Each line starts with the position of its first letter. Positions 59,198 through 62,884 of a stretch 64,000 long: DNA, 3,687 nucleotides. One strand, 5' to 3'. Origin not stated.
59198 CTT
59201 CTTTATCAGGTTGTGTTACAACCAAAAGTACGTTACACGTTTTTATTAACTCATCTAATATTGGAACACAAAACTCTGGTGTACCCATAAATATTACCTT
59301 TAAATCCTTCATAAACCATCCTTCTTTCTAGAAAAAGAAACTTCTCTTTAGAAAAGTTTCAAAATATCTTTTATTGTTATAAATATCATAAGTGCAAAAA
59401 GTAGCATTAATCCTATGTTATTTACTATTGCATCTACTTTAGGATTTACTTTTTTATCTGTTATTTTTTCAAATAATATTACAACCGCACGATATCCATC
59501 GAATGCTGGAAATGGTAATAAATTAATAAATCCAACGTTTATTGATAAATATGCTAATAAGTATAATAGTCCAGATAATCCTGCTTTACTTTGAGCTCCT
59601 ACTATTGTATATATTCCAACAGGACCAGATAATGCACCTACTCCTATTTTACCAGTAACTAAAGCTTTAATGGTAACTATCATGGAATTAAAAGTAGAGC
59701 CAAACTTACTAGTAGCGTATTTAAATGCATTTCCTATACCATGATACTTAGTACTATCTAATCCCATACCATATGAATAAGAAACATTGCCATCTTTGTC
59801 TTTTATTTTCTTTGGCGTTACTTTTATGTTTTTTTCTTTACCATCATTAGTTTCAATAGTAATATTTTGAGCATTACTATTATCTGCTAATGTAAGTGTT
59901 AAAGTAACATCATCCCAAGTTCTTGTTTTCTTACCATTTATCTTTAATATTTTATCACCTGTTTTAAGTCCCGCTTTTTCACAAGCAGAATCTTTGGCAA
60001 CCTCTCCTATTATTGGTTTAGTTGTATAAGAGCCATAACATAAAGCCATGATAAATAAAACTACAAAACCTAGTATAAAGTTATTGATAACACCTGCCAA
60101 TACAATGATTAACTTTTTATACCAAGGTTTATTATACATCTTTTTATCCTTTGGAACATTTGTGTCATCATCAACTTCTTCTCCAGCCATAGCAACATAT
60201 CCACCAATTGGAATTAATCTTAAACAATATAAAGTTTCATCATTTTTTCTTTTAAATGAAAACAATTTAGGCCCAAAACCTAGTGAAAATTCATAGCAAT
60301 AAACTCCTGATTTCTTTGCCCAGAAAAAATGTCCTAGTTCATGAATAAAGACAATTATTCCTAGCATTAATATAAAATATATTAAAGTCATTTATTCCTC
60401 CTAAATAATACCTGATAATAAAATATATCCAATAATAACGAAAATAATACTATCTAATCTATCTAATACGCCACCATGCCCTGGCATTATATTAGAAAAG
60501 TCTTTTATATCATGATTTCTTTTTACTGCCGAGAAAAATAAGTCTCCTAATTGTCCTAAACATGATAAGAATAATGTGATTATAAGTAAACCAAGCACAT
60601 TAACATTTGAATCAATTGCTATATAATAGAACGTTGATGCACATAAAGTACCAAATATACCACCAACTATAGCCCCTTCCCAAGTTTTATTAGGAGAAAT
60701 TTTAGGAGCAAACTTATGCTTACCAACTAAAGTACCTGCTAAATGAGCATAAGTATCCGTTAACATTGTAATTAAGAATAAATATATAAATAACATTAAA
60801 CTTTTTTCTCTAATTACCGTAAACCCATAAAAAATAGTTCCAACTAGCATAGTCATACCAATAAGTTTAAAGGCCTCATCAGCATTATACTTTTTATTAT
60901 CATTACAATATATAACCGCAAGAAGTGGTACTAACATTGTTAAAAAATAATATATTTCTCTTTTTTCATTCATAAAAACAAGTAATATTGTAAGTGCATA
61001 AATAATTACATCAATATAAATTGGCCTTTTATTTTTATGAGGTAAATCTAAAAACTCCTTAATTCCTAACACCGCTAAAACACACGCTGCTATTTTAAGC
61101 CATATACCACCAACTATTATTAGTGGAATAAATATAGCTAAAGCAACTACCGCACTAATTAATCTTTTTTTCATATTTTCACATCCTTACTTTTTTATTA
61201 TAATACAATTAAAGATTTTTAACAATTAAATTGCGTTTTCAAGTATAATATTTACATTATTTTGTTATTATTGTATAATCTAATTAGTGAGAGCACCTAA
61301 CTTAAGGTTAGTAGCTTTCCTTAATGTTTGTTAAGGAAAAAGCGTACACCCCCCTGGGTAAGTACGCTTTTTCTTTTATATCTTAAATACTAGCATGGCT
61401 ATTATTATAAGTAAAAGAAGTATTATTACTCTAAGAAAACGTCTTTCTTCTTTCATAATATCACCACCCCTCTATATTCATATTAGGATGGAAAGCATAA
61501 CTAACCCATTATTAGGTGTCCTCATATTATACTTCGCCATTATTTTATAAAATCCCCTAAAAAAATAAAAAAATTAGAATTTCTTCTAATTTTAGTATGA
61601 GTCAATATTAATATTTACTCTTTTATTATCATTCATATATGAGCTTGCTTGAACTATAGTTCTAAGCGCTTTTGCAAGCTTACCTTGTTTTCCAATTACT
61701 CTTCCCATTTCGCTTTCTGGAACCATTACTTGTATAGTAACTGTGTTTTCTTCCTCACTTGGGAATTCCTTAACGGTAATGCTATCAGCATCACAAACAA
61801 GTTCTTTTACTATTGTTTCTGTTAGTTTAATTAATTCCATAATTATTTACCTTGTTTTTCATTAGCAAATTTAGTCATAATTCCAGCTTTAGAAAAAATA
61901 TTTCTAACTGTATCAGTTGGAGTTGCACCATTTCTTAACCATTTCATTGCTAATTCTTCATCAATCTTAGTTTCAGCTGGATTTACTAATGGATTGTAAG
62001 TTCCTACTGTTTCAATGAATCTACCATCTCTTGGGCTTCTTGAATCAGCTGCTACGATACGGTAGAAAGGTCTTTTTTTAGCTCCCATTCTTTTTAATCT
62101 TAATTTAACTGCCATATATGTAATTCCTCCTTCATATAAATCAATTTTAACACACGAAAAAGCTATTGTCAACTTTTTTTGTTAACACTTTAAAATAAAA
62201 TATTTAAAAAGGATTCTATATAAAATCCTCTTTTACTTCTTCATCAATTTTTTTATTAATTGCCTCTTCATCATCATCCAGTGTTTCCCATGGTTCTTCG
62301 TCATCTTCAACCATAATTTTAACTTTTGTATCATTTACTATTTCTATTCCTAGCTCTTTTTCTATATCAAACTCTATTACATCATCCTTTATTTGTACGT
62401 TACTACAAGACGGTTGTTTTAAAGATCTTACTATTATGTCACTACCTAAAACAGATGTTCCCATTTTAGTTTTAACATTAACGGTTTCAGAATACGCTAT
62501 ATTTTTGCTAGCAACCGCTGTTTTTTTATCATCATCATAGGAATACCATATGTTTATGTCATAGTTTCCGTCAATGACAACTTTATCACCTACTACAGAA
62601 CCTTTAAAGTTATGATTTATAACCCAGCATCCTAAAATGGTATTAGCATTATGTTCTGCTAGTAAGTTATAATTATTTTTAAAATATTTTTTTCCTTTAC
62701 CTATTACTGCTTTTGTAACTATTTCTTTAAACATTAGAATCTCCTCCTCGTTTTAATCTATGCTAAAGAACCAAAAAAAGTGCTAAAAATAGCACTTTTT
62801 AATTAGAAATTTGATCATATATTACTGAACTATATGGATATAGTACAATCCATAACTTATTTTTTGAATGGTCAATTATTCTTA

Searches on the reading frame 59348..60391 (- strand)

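Call 33: search_protein_families(library=pfam, proteins=[window:59348-60391:-], max_evalue=0.00001)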
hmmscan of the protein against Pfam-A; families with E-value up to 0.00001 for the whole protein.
window:59348-60391:- (347 aa): 3 families
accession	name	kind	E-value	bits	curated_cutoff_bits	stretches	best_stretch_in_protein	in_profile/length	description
PF02163.28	Peptidase_M50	-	1e-60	205.2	27.2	1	5-334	1-221/221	Peptidase family M50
PF17820.7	PDZ_6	-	4e-07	30.1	27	1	127-162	1-36/54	PDZ domain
PF00595.29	PDZ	-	7.4e-07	29.9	23.2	1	126-166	27-67/81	PDZ domain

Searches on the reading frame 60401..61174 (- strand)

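Call 33: search_protein_families(library=pfam, proteins=[window:60401-61174:-], max_evalue=0.00001)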
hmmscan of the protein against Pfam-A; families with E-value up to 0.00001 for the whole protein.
window:60401-61174:- (257 aa): 1 family
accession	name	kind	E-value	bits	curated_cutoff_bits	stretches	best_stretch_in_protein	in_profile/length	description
PF01148.25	CTP_transf_1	-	1.3e-53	183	24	1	2-251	1-258/264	Cytidylyltransferase family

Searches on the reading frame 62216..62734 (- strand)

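Call 33: search_protein_families(library=pfam, proteins=[window:62216-62734:-], max_evalue=0.00001)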
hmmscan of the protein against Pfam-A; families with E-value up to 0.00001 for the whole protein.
window:62216-62734:- (172 aa): 1 family
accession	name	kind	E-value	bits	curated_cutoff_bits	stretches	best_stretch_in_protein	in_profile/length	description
PF10628.14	CotE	-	2.5e-42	144.8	25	1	2-166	2-166/177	Outer spore coat protein E (CotE)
